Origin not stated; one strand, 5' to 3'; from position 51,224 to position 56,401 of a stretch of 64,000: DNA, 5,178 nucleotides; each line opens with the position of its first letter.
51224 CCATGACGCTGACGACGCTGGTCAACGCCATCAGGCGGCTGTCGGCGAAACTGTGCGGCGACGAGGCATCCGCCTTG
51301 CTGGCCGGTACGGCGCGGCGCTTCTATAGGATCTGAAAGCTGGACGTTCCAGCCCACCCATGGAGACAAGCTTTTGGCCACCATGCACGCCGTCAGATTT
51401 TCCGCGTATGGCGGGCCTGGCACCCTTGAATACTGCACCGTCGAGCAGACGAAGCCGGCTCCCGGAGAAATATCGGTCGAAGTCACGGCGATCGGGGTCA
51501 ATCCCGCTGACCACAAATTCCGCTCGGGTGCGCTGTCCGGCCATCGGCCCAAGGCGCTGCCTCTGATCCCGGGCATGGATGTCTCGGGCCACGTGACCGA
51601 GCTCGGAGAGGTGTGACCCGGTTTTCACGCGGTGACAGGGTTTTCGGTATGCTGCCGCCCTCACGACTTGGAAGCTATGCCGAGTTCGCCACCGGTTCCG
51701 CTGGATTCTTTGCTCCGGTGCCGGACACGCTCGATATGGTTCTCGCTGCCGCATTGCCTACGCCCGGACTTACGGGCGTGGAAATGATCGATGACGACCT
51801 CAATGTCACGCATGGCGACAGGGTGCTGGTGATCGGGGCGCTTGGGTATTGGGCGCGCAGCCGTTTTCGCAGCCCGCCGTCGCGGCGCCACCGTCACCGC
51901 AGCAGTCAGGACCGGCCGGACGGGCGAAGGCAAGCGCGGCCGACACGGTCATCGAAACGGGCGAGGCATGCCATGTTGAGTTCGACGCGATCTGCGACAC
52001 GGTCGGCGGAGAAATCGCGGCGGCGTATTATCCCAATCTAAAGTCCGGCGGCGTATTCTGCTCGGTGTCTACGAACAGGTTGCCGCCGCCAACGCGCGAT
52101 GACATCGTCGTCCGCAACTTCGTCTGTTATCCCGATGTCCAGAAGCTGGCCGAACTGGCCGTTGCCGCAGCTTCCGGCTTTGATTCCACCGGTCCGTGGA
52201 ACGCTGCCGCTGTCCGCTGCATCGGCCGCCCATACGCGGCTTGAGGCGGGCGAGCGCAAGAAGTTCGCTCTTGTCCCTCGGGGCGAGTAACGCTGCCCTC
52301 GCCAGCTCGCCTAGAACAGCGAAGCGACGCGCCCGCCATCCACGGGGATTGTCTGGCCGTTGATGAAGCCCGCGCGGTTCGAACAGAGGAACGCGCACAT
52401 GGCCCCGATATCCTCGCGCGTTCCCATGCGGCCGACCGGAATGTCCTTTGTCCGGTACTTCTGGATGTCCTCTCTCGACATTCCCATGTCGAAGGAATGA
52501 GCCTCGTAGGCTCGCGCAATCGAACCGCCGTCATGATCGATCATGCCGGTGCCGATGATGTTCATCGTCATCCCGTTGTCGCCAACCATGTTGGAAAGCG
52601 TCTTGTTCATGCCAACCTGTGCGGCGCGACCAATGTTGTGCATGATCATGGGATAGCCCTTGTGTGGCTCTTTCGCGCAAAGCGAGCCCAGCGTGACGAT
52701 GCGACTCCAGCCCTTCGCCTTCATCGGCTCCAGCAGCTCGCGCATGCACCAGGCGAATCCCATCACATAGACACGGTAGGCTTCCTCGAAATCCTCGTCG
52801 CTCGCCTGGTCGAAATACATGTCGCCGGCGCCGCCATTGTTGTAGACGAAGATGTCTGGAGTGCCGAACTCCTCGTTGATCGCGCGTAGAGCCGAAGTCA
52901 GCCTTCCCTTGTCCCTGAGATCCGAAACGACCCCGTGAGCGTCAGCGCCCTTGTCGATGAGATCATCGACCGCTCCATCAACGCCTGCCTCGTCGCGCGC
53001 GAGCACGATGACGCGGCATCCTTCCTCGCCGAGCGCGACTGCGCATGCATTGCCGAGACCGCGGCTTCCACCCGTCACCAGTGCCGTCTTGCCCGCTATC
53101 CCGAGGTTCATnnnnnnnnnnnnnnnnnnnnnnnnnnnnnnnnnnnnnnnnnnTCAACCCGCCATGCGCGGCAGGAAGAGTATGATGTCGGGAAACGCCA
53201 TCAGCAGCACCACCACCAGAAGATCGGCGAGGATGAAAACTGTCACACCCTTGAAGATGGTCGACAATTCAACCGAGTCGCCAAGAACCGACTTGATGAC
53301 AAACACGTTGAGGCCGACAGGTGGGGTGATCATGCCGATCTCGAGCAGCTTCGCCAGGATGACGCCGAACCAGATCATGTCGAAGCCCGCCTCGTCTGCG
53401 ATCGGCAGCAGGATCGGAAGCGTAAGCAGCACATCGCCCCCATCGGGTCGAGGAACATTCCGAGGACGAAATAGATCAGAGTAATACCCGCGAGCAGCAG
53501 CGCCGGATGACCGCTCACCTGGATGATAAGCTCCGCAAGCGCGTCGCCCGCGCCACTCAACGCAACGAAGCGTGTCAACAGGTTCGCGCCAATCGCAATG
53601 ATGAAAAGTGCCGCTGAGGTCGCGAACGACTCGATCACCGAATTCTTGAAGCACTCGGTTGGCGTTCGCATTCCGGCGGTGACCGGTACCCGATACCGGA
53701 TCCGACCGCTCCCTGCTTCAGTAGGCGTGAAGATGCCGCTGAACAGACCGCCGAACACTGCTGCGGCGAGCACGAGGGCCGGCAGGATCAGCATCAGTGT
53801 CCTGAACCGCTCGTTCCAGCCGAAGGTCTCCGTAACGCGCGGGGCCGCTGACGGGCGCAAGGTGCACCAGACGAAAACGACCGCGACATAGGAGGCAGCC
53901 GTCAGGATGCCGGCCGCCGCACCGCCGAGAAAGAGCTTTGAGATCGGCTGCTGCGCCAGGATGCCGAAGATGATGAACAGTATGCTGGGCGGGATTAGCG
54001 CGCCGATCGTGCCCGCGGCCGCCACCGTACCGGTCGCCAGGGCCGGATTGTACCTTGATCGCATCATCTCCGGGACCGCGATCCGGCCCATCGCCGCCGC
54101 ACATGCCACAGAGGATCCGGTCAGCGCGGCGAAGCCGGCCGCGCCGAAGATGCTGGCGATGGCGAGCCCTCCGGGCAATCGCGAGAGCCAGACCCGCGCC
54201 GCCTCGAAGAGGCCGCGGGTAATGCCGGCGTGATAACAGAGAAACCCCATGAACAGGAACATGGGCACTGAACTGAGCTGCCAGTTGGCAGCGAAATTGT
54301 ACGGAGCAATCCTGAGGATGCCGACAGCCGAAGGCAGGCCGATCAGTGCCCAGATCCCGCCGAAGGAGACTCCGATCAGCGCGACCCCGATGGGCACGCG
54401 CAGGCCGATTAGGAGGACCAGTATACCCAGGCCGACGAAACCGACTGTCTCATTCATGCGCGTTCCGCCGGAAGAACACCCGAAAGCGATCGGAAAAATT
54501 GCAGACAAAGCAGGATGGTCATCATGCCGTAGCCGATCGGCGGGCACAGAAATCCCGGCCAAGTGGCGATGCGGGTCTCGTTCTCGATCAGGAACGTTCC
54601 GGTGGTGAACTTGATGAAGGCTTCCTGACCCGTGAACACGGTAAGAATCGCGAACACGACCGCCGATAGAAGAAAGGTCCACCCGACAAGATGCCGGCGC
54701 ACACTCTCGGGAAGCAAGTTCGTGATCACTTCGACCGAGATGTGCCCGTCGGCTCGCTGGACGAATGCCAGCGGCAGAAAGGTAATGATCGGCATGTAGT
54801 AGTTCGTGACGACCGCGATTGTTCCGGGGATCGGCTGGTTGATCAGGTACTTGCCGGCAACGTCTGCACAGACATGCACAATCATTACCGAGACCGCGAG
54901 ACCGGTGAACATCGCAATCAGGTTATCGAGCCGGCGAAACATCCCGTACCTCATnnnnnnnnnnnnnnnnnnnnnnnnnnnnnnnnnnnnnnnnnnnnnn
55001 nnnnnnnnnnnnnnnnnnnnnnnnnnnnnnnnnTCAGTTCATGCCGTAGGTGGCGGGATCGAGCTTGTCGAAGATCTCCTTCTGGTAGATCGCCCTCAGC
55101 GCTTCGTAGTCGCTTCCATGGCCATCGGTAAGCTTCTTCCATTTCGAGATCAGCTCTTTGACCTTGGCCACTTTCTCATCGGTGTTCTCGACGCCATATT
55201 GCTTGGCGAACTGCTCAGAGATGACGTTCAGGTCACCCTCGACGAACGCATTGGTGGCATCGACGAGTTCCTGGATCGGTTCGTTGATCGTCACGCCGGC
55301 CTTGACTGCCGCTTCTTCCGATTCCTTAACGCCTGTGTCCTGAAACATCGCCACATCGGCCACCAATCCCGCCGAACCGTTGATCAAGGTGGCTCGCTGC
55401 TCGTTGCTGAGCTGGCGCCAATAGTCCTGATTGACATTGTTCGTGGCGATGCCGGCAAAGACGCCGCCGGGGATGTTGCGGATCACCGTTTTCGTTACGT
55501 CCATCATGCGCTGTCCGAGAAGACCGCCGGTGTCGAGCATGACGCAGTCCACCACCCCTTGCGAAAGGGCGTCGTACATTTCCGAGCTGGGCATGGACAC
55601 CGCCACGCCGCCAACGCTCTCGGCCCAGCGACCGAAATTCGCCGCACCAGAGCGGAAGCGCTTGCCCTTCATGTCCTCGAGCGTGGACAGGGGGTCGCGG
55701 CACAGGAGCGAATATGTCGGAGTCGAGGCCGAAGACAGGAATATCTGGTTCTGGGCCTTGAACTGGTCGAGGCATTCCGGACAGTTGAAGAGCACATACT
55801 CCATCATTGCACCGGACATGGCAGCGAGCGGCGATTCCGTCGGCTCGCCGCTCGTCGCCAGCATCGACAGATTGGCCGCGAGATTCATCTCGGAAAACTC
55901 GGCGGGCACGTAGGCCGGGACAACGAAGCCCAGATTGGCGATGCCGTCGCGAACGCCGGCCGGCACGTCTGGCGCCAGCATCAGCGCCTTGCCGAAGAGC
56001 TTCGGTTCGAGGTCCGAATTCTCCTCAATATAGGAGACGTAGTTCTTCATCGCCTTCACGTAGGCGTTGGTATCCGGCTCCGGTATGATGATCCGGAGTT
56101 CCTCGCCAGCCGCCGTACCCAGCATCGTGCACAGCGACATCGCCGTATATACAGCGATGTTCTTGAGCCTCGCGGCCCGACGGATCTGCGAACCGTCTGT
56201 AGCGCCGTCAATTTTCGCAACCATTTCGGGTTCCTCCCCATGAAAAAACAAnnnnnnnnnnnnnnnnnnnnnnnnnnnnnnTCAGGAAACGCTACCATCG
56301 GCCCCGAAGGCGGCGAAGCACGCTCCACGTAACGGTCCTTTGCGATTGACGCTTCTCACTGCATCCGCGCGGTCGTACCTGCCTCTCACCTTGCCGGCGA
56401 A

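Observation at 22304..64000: Forty-kb accessory catabolic island whose enzyme set suggests cyclic enone/ketone (terpenoid-like) degradation: enone reduction, Baeyer-Villiger oxygenation, lactone hydrolysis, CoA activation and branched-chain beta-oxidation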

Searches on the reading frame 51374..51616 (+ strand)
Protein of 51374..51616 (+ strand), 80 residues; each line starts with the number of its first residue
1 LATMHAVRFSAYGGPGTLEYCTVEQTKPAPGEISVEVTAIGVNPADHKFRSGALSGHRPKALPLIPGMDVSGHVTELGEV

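Call 51: search_protein_families(library=pfam, proteins=[window:51374-51616:+], max_evalue=0.1)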
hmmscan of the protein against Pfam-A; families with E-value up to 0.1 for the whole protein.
window:51374-51616:+ (80 aa): 1 family
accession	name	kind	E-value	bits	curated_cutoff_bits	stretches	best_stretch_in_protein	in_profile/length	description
PF08240.17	ADH_N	-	8.9e-09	36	23.5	1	30-79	2-49/104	Alcohol dehydrogenase GroES-like domain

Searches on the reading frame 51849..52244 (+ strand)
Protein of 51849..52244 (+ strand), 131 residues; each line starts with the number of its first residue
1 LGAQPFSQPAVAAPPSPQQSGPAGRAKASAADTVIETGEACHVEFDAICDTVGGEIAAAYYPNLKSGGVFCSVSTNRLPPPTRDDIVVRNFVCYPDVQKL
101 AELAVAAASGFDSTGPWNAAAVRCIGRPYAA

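Call 7: search_protein_families(library=pfam, proteins=[window:51849-52244:+])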
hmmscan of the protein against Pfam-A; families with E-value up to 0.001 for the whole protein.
window:51849-52244:+ (131 aa): 0 families

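Call 51: search_protein_families(library=pfam, proteins=[window:51849-52244:+], max_evalue=0.1)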
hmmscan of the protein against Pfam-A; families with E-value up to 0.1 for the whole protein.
window:51849-52244:+ (131 aa): 1 family
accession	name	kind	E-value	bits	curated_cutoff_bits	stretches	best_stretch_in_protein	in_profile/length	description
PF13602.12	ADH_zinc_N_2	-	0.036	15.4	27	1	37-84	16-68/134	Zinc-binding dehydrogenase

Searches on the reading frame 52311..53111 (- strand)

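Call 7: search_protein_families(library=pfam, proteins=[window:52311-53111:-])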
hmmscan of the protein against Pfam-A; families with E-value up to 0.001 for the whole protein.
window:52311-53111:- (266 aa): 4 families
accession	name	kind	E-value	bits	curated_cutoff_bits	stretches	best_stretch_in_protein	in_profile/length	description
PF13561.12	adh_short_C2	-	4.9e-39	134.8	27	1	17-260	6-234/236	Enoyl-(Acyl carrier protein) reductase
PF00106.31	adh_short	-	2.5e-29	102.6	26.6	1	8-193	1-184/195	short chain dehydrogenase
PF08659.16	KR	-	6.8e-08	33.1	22.6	1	9-129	2-125/180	KR domain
PF13460.12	NAD_binding_10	-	0.00017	22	27.2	1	14-218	1-175/184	NAD(P)H-binding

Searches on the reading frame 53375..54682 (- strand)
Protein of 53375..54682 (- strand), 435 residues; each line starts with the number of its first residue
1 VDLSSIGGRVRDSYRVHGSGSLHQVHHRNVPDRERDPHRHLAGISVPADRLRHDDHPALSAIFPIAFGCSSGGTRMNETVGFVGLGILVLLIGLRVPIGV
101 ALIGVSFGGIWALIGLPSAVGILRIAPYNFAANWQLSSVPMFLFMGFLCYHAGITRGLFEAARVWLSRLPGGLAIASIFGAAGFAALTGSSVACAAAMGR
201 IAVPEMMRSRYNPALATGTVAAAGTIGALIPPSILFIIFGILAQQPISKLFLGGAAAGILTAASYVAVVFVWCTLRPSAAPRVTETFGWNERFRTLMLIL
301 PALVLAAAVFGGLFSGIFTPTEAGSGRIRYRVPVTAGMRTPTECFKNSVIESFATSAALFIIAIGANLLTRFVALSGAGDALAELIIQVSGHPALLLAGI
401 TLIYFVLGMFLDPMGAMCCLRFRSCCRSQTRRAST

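Call 8: search_protein_families(library=pfam, proteins=[window:53375-54682:-])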
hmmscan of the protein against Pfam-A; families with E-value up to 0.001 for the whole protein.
window:53375-54682:- (435 aa): 1 family
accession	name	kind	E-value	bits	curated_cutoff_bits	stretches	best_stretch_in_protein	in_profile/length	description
PF06808.19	DctM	-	8.5e-50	170.2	23.8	1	85-417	1-333/413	Tripartite ATP-independent periplasmic transporter, DctM component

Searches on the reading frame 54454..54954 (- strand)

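Call 51: search_protein_families(library=pfam, proteins=[window:54454-54954:-], max_evalue=0.1)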
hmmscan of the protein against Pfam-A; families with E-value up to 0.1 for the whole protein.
window:54454-54954:- (166 aa): 2 families
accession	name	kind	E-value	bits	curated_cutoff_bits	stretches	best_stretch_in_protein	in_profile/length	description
PF04290.18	DctQ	-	2.1e-19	70.2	28.3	1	24-157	1-130/132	Tripartite ATP-independent periplasmic transporters, DctQ component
PF22533.2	WIV_dom_3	-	0.072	13.7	27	0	77-110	37-71/85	Protein P1-like, WIV domain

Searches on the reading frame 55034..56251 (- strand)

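Call 8: search_protein_families(library=pfam, proteins=[window:55034-56251:-])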
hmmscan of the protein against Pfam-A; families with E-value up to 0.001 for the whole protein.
window:55034-56251:- (405 aa): 1 family
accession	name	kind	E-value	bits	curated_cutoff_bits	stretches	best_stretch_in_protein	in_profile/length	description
PF03480.18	DctP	-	6.9e-14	52.3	23.4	1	161-324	100-262/286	Bacterial extracellular solute-binding protein, family 7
